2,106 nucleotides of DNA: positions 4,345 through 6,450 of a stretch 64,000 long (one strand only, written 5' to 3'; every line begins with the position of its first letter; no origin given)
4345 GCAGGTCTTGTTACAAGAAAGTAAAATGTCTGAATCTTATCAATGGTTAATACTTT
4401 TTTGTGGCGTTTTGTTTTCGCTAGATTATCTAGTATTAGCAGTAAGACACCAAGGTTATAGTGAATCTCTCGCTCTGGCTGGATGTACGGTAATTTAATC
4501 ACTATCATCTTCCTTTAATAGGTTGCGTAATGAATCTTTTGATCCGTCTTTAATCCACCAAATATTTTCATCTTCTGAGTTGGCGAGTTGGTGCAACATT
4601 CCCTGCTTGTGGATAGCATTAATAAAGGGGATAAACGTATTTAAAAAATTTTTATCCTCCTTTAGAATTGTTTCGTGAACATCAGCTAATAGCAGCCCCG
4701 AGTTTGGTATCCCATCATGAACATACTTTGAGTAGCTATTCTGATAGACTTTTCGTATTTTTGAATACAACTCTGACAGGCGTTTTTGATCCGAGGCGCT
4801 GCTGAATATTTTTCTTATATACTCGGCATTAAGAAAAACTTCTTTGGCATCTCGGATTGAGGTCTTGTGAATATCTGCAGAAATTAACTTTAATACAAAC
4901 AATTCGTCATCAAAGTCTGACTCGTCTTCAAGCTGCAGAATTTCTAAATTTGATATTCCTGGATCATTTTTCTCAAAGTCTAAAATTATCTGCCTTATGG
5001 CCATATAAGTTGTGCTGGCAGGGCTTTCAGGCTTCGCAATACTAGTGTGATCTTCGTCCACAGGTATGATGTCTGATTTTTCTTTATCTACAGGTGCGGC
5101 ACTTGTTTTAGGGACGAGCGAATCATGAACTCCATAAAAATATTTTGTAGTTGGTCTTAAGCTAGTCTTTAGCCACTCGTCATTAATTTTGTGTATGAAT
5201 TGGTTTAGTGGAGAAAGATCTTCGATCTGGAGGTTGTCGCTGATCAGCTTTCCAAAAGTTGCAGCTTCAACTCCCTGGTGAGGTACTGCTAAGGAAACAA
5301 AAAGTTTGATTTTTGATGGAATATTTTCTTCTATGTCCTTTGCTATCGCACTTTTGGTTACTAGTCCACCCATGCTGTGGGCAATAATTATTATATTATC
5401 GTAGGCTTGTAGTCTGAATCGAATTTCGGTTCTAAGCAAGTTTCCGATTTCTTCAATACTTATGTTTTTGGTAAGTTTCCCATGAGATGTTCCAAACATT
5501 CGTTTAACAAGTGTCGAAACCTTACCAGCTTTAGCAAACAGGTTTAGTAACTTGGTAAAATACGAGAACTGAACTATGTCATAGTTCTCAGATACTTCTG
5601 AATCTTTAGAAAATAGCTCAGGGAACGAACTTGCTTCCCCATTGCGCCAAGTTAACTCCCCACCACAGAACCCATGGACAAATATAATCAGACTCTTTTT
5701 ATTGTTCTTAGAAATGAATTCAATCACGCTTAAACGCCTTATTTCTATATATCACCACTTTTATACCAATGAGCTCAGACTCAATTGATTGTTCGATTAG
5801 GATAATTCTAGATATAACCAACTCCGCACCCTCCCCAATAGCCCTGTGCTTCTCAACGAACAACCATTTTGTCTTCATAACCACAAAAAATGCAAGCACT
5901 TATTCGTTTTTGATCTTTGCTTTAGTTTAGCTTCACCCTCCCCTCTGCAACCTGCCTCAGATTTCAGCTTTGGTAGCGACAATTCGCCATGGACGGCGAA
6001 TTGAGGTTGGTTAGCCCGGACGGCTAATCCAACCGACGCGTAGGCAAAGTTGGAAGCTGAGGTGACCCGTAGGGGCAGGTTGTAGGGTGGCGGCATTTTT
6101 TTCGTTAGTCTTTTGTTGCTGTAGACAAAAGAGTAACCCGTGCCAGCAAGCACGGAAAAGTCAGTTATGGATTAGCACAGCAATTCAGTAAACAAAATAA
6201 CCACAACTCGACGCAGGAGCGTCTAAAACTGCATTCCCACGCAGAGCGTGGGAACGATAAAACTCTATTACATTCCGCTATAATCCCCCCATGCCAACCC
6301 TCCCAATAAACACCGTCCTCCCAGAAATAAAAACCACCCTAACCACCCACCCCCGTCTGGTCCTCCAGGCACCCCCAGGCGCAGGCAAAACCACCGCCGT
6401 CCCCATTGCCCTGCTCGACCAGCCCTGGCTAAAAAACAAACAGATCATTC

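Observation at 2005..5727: Translationally coupled three-gene cassette (lipase-like alpha/beta hydrolase, small helical protein, SbcC/Rad50-like coiled-coil ABC ATPase with CPxC hook) resembling a Lamassu / ABC-3C anti-phage system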

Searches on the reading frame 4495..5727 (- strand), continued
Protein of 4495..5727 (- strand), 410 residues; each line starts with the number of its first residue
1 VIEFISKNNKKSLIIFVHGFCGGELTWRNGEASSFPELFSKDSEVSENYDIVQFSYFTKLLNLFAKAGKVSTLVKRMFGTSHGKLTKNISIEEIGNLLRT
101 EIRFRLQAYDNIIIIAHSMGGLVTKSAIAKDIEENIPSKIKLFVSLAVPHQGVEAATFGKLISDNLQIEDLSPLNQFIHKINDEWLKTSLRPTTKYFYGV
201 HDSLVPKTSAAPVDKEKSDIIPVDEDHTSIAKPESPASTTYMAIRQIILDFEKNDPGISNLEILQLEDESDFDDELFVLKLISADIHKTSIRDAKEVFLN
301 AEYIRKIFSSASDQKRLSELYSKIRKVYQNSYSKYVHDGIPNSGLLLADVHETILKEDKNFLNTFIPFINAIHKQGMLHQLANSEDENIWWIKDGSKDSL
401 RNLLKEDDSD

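Call 52: search_dna_similar(query=window:4495-5727:-, collection=plasmids, mode=protein, max_rows=25)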
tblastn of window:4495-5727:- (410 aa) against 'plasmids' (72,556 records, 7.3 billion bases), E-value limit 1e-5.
Records with a match: 39; places in all: 39; records where one place covers at least 80% of the query: 4.
Best place of each record, by identity: <60% 39.
By first word of the organism name: Streptomyces 20; Bacillus 6; Priestia 4; Klebsiella 1; Hymenobacter 1; Niallia 1; Sphingobium 1; Sulfitobacter 1; Gloeothece 1; Mycolicibacterium 1; and 2 more.
By predicted mobility (MOB-suite, as given by PLSDB): non-mobilizable 29; mobilizable 8; conjugative 2.
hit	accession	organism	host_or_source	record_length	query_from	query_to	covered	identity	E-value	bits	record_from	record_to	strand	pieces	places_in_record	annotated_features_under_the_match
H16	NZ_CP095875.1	Bacillus sp. PGP15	-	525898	2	410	100%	40.8%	2e-83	285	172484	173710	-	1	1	ABC-three component system protein | ABC-three component system middle component 4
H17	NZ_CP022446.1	Bacillus cereus C1L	whole organism,rhizosphere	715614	2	410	100%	40.5%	3e-82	282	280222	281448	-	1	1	ABC-three component system protein | ABC-three component system middle component 4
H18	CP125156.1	Klebsiella pneumoniae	-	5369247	7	403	97%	41.0%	3e-80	276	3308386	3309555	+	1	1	putative lipase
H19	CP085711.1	Bacillus sp. F19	single cell,soil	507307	2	400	97%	38.6%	9e-74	257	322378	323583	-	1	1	hypothetical protein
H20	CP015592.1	Bacillus cereus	whole organism,garden soil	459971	5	256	56%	40.9%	4e-45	208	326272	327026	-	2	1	none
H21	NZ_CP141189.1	Hymenobacter sp. GOD-10R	single cell,Crepidiastrum sonchifolium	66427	5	230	55%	37.8%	2e-34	142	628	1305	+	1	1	hypothetical protein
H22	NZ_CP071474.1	Priestia megaterium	whole organism,Hypersaline environment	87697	4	254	61%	32.6%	9e-25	114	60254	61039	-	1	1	alpha/beta fold hydrolase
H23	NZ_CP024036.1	Priestia aryabhattai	single cell,enriched culture of compost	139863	8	250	59%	30.9%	1e-15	87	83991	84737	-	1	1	alpha/beta fold hydrolase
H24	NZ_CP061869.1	Priestia koreensis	cell culture,tobacco leaf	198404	5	253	61%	28.8%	3e-16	89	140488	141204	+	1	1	alpha/beta fold hydrolase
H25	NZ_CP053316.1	Niallia circulans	cell culture,purple rhizosphere soil ...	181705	12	248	58%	30.1%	4e-20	100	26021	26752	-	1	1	alpha/beta fold hydrolase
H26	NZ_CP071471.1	Priestia megaterium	whole organism,Hypersaline environment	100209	5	254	61%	28.0%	7e-15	84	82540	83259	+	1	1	alpha/beta fold hydrolase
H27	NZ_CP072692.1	Bacillus thuringiensis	whole organism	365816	11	246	58%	28.7%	1e-9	68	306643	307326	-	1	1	NACHT domain-containing protein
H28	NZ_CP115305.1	Bacillus cereus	microbe,Penaeus vannamei pond water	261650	14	246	57%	29.0%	2e-9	67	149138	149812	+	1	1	NACHT domain-containing protein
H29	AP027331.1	Sphingobium sp. TomTYG65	-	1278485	8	249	59%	27.5%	3e-12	76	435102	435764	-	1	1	hypothetical protein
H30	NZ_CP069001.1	Sulfitobacter mediterraneus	Skeletonema costatum,The surface ...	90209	14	257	60%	25.8%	4e-7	60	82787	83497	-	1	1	ABC-three component system protein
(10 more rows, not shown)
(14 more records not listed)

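Call 53: search_dna_similar(query=window:4495-5727:-, collection=phages, mode=protein, max_rows=15)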
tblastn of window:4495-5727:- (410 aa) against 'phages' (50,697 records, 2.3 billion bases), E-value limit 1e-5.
No match.

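Call 66: get_annotated_region(hit=H18, flank=6000)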
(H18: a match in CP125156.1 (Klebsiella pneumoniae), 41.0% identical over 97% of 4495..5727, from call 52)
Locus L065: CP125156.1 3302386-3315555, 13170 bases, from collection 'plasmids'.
description: Klebsiella pneumoniae strain 176 plasmid unnamed2, complete sequence
organism: Klebsiella pneumoniae (NCBI taxid 573)
taxonomy: Bacteria; Pseudomonadota; Gammaproteobacteria; Enterobacterales; Enterobacteriaceae; Klebsiella; Klebsiella pneumoniae
host: -; source: -; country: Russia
typing (MOB-suite, as given by PLSDB): non-mobilizable; mating-pair formation MPF_T
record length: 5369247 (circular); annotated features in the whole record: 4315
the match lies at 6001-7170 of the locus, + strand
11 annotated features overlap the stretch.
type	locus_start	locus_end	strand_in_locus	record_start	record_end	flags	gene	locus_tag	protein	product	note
CDS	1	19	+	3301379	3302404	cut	virB11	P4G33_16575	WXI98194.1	P-type DNA transfer ATPase VirB11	-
CDS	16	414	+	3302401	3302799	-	-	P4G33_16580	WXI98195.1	cag pathogenicity island Cag12 family protein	-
CDS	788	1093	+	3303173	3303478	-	-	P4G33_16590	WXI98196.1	dpoa decarboxylase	-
CDS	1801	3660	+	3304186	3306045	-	-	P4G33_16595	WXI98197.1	type IV secretion system DNA-binding domain-containing protein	-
CDS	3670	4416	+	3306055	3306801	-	mobC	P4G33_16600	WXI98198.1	MobC family replication-relaxation protein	-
CDS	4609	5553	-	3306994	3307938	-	-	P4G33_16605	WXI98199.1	zincin-like metallopeptidase domain-containing protein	-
CDS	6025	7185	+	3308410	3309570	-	-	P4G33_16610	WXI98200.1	putative lipase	-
CDS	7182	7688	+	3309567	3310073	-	-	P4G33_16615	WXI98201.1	hypothetical protein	-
CDS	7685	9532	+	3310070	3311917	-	-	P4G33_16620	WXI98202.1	exonuclease SbcC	-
CDS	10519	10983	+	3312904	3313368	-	-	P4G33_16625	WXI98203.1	hypothetical protein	-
CDS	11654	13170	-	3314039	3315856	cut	-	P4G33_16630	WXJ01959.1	ATP-dependent helicase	-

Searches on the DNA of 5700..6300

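Call 70: search_rna_families(source=window, start=5700, end=6300, threshold=evalue, max_evalue=1)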
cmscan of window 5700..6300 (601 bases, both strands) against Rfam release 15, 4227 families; matches with E-value up to 1: 1.
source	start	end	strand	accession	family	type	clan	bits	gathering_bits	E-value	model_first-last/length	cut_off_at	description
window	5949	6068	+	RF01731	TwoAYGGAY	Cis-reg;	CL00106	42.7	43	1.6e-05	1-168/168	no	TwoAYGGAY RNA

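Call 71: search_rna_families(source=window, start=5850, end=6200, threshold=evalue, max_evalue=0.01, show_alignments=1)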
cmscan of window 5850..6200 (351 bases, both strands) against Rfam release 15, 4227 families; matches with E-value up to 0.01: 1.
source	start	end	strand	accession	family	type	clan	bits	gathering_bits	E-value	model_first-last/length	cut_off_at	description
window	5949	6068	+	RF01731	TwoAYGGAY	Cis-reg;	CL00106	42.7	43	9.2e-06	1-168/168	no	TwoAYGGAY RNA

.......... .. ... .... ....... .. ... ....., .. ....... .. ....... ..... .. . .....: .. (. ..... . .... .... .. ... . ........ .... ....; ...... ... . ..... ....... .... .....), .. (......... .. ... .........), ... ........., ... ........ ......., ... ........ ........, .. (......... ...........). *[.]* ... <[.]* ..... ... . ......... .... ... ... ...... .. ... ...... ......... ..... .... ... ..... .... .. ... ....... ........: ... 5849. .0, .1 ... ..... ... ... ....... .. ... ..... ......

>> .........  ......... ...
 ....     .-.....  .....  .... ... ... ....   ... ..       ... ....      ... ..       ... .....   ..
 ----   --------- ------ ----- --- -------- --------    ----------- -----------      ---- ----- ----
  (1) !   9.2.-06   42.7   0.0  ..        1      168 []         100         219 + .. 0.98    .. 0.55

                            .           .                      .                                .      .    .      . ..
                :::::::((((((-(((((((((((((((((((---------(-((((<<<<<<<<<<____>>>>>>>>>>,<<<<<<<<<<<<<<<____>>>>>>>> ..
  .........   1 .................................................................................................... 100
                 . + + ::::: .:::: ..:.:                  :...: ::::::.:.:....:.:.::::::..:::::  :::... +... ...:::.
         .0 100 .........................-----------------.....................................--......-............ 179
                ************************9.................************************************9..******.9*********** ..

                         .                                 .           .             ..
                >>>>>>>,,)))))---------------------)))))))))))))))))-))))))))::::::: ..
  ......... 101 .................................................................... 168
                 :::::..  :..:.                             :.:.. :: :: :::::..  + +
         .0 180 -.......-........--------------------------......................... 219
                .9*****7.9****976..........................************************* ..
